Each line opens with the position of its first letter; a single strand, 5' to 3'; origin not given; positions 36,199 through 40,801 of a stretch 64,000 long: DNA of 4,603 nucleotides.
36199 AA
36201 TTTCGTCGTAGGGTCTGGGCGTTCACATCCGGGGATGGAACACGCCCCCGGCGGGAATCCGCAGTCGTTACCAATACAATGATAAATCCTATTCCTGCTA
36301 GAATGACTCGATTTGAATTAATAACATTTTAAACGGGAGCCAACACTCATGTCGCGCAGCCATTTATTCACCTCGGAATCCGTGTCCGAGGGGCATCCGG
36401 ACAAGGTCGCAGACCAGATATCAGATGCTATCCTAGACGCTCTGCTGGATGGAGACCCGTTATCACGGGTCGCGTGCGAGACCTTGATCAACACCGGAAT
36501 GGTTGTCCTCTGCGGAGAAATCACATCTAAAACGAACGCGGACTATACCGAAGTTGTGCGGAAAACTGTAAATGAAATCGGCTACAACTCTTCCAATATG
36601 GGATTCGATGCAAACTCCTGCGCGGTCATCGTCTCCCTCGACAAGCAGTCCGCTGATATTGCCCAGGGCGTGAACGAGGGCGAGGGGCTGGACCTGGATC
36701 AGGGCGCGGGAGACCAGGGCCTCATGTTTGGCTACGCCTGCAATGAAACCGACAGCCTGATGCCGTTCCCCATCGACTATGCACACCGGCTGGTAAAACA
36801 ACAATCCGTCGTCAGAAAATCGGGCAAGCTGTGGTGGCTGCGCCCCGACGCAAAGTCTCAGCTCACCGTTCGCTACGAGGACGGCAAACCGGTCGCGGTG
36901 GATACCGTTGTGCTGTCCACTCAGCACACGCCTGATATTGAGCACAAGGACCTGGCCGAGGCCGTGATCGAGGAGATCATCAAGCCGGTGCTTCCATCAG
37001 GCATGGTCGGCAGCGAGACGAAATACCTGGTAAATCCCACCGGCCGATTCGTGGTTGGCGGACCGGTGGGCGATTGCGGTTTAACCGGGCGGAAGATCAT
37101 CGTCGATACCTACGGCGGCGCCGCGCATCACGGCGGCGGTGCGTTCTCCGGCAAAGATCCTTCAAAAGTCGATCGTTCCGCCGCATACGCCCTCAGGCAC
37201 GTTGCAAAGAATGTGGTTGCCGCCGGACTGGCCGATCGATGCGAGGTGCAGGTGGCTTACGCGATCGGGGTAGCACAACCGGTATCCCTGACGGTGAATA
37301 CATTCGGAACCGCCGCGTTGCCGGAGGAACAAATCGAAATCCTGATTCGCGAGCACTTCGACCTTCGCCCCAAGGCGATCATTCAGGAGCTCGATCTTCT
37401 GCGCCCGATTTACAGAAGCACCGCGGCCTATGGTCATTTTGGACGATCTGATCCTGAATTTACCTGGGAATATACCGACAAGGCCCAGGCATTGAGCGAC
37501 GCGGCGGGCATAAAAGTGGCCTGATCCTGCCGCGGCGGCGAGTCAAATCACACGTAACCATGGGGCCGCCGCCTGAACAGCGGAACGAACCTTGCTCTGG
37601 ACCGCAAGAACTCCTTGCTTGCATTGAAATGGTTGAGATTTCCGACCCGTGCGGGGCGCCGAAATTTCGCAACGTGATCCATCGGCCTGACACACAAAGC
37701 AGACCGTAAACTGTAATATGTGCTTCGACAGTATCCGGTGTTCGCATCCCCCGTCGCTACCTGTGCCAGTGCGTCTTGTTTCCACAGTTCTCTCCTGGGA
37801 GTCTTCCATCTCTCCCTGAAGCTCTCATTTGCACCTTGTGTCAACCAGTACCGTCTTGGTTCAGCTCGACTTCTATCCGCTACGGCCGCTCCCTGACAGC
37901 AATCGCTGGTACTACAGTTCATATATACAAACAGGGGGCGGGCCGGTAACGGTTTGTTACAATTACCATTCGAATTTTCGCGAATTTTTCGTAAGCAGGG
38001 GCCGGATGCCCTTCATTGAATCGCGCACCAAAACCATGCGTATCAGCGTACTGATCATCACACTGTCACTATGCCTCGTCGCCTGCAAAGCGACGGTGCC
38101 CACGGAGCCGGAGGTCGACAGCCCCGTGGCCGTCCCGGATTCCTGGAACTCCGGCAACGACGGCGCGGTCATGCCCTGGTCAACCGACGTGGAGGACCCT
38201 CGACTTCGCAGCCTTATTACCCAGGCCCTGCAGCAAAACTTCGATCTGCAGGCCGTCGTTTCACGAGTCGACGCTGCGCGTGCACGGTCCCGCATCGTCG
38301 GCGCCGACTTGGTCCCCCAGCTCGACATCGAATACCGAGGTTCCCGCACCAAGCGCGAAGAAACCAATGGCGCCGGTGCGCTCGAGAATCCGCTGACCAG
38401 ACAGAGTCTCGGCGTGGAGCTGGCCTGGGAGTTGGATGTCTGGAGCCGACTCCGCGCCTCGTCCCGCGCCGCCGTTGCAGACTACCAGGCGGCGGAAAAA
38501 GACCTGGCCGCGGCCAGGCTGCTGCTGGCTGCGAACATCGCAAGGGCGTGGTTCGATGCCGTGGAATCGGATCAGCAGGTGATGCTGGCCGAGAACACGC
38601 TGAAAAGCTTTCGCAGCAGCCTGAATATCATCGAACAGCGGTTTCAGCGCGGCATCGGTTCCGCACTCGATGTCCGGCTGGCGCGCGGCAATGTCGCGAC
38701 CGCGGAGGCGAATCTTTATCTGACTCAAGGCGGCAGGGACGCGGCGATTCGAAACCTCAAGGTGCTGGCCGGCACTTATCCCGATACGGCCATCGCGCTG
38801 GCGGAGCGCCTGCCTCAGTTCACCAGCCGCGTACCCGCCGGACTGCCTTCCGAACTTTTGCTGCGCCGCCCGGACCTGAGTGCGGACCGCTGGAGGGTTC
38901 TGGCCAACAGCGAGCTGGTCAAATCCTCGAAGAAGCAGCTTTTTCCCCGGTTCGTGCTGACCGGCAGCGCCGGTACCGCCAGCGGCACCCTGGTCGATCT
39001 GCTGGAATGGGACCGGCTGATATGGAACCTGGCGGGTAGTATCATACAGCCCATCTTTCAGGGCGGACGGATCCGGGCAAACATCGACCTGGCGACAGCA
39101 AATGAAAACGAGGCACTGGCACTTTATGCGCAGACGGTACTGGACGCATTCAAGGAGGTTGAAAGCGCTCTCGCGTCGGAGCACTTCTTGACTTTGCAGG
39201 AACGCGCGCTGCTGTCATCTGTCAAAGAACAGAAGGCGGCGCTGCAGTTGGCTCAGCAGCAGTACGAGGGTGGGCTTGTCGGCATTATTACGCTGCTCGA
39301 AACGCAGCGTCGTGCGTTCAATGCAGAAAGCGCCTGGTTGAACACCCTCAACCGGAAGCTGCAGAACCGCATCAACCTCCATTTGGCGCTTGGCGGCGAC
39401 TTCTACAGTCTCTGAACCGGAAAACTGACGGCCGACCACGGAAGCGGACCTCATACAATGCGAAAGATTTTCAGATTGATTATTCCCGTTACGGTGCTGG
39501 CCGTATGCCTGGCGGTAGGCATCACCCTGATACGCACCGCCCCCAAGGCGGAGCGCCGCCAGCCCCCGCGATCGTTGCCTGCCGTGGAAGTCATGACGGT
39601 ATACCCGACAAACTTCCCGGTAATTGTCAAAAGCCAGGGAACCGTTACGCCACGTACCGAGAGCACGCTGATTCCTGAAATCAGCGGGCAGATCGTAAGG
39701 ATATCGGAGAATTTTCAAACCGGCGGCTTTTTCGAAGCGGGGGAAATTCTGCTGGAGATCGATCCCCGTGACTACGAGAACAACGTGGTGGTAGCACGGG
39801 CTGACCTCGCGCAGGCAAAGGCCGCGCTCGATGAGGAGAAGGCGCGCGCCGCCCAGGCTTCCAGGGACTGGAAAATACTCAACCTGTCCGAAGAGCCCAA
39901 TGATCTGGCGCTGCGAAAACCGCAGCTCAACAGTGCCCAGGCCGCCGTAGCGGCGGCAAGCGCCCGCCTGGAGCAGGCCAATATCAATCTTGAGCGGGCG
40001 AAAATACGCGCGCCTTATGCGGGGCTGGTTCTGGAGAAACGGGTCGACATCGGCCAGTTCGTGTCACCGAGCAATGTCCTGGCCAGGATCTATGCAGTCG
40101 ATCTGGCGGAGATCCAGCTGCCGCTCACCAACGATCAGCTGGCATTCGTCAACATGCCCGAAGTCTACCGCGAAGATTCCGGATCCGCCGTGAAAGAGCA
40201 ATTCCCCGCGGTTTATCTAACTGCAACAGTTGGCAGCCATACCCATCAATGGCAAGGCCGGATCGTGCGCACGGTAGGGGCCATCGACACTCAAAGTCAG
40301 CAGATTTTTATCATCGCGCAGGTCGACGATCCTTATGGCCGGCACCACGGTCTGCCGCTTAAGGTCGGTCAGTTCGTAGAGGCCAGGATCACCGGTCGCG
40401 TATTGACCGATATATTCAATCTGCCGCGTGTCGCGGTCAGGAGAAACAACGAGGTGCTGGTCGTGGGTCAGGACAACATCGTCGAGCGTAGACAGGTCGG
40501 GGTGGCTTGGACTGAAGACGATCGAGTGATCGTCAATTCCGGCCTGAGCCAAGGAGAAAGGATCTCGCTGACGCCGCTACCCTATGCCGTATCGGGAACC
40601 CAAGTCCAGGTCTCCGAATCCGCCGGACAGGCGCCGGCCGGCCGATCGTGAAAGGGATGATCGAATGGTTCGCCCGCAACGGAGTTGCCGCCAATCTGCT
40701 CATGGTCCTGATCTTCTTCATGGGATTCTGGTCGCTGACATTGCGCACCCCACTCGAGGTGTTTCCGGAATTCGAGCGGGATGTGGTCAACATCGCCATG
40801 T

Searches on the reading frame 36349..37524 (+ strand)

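Call 46: search_protein_families(library=pfam, proteins=[window:36349-37524:+], max_evalue=0.00001)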
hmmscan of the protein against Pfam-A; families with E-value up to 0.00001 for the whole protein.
window:36349-37524:+ (391 aa): 3 families
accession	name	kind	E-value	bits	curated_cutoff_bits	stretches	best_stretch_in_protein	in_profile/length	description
PF02773.21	S-AdoMet_synt_C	-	3.1e-68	228.4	25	1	236-374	1-137/138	S-adenosylmethionine synthetase, C-terminal domain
PF02772.21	S-AdoMet_synt_M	-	4e-48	162.9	29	1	117-234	1-120/120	S-adenosylmethionine synthetase, central domain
PF00438.25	S-AdoMet_synt_N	-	4.8e-43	146.2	33.1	1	5-102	2-99/99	S-adenosylmethionine synthetase, N-terminal domain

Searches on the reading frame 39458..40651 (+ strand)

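Call 61: search_protein_families(library=pfam, proteins=[window:39458-40651:+], max_evalue=0.00001)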
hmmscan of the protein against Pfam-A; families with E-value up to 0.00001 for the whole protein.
window:39458-40651:+ (397 aa): 2 families
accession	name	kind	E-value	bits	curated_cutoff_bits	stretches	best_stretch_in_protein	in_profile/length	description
PF13437.12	HlyD_3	-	1.3e-13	52.1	22.2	1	182-304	1-106/106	HlyD family secretion protein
PF16576.10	HlyD_D23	-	9.8e-07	28.7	30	1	67-217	18-145/214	Barrel-sandwich domain of CusB or HlyD membrane-fusion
